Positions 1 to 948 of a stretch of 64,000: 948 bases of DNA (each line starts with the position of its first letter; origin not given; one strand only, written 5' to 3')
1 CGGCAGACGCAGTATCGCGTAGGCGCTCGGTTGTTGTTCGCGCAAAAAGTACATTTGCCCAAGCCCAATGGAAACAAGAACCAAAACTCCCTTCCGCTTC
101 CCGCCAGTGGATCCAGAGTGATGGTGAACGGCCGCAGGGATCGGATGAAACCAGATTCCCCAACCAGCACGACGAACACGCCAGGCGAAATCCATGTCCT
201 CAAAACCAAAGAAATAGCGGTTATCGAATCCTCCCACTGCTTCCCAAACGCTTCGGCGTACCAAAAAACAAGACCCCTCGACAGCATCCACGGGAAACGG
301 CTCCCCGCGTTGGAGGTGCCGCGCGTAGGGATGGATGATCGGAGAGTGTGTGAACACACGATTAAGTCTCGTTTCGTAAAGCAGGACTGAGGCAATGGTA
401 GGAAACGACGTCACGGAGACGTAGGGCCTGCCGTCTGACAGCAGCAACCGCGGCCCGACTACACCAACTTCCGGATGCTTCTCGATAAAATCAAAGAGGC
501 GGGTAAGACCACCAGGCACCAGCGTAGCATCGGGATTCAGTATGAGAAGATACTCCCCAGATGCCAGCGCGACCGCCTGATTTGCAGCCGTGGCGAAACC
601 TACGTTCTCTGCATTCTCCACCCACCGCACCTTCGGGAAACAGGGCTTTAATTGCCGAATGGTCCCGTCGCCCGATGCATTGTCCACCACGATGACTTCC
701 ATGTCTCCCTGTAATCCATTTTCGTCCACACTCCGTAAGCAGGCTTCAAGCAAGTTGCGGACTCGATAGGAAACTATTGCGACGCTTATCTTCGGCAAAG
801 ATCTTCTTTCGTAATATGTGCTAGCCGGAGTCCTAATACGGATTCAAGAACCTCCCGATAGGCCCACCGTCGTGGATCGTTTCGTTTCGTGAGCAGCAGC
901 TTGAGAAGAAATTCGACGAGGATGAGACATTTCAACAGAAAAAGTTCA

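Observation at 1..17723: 17.7-kb, 16-gene single-strand surface-glycan locus with an atypical enzyme mix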

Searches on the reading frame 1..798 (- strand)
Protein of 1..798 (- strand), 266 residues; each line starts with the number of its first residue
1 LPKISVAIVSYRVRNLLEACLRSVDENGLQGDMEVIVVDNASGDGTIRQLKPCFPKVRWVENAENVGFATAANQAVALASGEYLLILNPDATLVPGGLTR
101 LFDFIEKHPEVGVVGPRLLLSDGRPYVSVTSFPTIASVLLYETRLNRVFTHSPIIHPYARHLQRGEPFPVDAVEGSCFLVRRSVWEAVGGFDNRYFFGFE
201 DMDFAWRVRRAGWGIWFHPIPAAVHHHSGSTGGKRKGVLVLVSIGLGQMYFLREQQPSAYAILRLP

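Call 8: search_protein_families(library=pfam, proteins=[window:1-798:-], max_evalue=0.01)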
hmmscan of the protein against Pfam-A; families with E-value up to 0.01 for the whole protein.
window:1-798:- (266 aa): 6 families
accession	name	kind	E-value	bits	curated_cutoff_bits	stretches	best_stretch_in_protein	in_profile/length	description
PF00535.33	Glycos_transf_2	-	3.2e-22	79.7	23.3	1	5-161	1-140/168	Glycosyl transferase family 2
PF13641.12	Glyco_tranf_2_3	-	3.3e-16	60.4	27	1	2-226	1-212/230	Glycosyltransferase like family 2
PF13632.12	Glyco_trans_2_3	-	2.2e-06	28.1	27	1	164-231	66-128/198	Glycosyl transferase family group 2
PF10111.15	Glyco_tranf_2_2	-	4.3e-05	23.6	27.3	0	174-210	164-201/276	Glycosyltransferase like family 2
PF02709.20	Glyco_transf_7C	-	9.4e-05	22.4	23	1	167-217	13-64/78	N-terminal domain of galactosyltransferase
PF13506.12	Glyco_transf_21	-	0.00024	21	21.7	1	129-226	63-155/174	Glycosyl transferase family 21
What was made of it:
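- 1..798 (-): GT2 glycosyltransferase cut by the window edge (266 of about 315-352 aa). TTG start at 798. PF00535 79.7 bits (call 8).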

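Call 9: search_protein_families(library=ncbifam, proteins=[window:1-798:-], max_evalue=0.001)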
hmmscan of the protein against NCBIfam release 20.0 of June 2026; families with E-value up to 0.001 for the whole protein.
window:1-798:- (266 aa): 21 families
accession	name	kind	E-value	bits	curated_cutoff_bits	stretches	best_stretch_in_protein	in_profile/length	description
TIGR03965.1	mycofact_glyco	equivalog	1.6e-20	73.4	280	1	3-227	75-282/467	mycofactocin biosynthesis glycosyltransferase MftF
NF041875.1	EPS_EpsD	equivalog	1e-17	64.6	370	2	4-116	1-115/325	exopolysaccharide biosynthesis glycosyltransferase EpsD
TIGR03937.1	PgaC_IcaA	equivalog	7.1e-14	51.6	422.3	1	2-114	45-159/407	poly-beta-1,6-N-acetyl-D-glucosamine synthase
TIGR04283.1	glyco_like_mftF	equivalog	1.3e-11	44.6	182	1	4-108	1-101/221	TIGR04283 family arsenosugar biosynthesis glycosyltransferase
NF038302.1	EPS_HpsE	equivalog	2.3e-11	43.3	300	1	4-228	3-224/307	hormogonium polysaccharide biosynthesis glycosyltransferase HpsE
NF038299.1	EPS_HpsN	equivalog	4.1e-10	39.1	425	1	2-233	1-227/317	hormogonium polysaccharide biosynthesis glycosyltransferase HpsN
NF050050.1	ProtGlycPglI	equivalog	5.2e-10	39.2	500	1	1-106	1-109/306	GalNAc(5)-diNAcBac-PP-undecaprenol beta-1,3-glucosyltransferase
NF053739.1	GlytfEpsEBac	equivalog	6.9e-10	38.3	450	1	2-135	1-137/265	glycosyltransferase EpsE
NF047683.1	TeichurnBiosyTuaG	equivalog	7.2e-10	38.9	400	1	2-109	6-115/252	teichuronic acid biosynthesis protein TuaG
NF007482.0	PRK10073.1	equivalog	9e-10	38.1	423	1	2-106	6-111/334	glycosyltransferase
TIGR01556.1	rhamnosyltran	subfamily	1.3e-09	37.7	200.55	1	32-227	21-201/281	rhamnosyltransferase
TIGR03111.1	glyc2_xrt_Gpos1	hypoth_equivalog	4.5e-07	29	363.95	1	1-114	48-165/439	TIGR03111 family XrtG-associated glycosyltransferase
TIGR04242.1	nodulat_NodC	equivalog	1.2e-06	27.8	550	1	1-115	47-165/395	chitooligosaccharide synthase NodC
NF050819.1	PolSacchBiosHfsG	equivalog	1.7e-05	24.1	500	1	18-215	26-207/302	polysaccharide biosynthesis protein HfsG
TIGR04195.1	S_glycosyl_SunS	equivalog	2e-05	23.6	350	1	2-90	57-141/421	SunS family peptide S-glycosyltransferase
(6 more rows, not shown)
